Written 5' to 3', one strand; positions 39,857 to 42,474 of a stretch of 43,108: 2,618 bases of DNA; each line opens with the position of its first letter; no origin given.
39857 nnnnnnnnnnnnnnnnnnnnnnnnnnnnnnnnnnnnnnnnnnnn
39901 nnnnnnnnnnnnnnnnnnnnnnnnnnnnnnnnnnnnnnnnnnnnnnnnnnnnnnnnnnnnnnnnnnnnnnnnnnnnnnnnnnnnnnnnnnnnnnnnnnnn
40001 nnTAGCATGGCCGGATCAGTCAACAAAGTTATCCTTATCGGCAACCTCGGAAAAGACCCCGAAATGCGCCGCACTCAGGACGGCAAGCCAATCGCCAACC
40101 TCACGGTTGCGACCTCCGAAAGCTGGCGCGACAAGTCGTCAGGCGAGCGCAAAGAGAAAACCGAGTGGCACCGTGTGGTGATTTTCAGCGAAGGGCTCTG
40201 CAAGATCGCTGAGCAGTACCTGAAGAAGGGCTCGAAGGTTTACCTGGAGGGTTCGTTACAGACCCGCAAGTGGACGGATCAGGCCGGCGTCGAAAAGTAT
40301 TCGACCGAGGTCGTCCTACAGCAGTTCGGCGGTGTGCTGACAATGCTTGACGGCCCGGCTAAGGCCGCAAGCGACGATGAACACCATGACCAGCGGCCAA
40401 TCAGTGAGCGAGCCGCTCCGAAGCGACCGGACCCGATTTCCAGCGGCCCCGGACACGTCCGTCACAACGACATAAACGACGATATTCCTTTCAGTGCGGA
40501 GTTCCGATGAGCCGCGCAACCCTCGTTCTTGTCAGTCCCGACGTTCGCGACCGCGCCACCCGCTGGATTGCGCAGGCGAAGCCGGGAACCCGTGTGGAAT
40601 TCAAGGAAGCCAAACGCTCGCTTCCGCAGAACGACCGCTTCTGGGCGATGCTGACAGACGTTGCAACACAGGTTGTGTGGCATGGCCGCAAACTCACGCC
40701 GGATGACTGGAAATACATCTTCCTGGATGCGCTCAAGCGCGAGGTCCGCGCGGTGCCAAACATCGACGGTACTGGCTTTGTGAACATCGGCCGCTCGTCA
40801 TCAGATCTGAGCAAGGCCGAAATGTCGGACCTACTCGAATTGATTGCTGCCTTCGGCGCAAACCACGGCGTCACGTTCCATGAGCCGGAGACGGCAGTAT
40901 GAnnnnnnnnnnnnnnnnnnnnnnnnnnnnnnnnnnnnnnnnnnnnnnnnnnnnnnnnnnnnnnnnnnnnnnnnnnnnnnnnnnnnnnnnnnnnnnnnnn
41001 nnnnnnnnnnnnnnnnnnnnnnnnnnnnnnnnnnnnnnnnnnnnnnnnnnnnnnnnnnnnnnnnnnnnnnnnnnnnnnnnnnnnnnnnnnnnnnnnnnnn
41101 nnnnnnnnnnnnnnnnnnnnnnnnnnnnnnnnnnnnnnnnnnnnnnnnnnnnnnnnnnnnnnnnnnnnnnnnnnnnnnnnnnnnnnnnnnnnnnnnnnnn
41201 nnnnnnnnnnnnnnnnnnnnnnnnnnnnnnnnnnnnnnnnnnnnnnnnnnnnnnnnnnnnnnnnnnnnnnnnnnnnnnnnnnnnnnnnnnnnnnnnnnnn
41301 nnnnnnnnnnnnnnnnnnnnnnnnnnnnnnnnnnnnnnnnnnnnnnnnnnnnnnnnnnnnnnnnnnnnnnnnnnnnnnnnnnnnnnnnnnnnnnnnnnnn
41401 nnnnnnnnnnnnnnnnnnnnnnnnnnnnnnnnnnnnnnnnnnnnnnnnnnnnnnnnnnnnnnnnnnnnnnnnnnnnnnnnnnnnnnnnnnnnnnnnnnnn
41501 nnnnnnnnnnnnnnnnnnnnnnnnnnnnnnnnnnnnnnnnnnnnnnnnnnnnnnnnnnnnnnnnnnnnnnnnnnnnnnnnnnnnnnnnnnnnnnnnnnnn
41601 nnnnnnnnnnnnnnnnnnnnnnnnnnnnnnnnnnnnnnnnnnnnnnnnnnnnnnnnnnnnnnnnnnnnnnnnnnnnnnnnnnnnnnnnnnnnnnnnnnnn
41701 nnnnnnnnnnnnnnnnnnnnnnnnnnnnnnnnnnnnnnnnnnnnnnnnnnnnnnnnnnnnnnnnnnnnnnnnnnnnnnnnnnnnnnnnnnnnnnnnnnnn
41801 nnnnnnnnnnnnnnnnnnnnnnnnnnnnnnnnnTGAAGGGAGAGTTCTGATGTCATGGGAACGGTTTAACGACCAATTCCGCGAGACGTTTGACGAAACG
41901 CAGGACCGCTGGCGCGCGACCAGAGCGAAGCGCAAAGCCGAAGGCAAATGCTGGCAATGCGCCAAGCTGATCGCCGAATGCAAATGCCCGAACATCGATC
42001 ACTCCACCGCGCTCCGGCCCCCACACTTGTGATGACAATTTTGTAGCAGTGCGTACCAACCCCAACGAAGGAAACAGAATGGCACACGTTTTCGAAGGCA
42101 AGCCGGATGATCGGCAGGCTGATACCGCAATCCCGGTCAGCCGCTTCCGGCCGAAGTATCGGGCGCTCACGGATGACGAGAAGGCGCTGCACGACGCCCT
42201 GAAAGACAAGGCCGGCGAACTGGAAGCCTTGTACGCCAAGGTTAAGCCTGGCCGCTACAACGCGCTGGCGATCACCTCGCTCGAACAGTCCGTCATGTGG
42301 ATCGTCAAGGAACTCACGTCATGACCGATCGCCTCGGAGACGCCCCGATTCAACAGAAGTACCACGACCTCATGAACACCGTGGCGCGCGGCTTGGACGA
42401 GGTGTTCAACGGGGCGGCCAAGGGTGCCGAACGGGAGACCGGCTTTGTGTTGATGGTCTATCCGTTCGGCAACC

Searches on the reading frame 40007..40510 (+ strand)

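Call 70: search_protein_families(library=pfam, proteins=[window:40007-40510:+], max_evalue=0.01)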
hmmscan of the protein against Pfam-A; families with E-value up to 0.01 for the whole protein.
window:40007-40510:+ (167 aa): 1 family
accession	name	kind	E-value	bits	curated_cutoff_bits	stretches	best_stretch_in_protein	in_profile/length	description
PF00436.31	SSB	-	1.1e-37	128.7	26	1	5-107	1-101/104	Single-strand binding protein family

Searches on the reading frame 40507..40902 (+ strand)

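Call 70: search_protein_families(library=pfam, proteins=[window:40507-40902:+], max_evalue=0.01)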
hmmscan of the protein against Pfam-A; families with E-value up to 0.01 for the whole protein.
window:40507-40902:+ (131 aa): 1 family
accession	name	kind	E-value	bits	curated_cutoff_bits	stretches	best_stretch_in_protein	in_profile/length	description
PF05772.17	NinB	-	5.4e-37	127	23.8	1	4-124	3-130/131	NinB protein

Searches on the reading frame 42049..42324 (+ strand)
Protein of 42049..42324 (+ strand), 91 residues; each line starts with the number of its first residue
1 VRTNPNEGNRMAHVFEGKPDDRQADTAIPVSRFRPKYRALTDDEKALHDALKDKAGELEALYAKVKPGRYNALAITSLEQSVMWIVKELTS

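Call 70: search_protein_families(library=pfam, proteins=[window:42049-42324:+], max_evalue=0.01)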
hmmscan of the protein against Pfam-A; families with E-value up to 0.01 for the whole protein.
window:42049-42324:+ (91 aa): 1 family
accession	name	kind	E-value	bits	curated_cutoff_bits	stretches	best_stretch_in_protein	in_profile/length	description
PF24729.2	Acb2_Tad1_hairpin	-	2.5e-14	53.6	27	1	36-87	1-54/58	Acb2/Tad1, hairpin domain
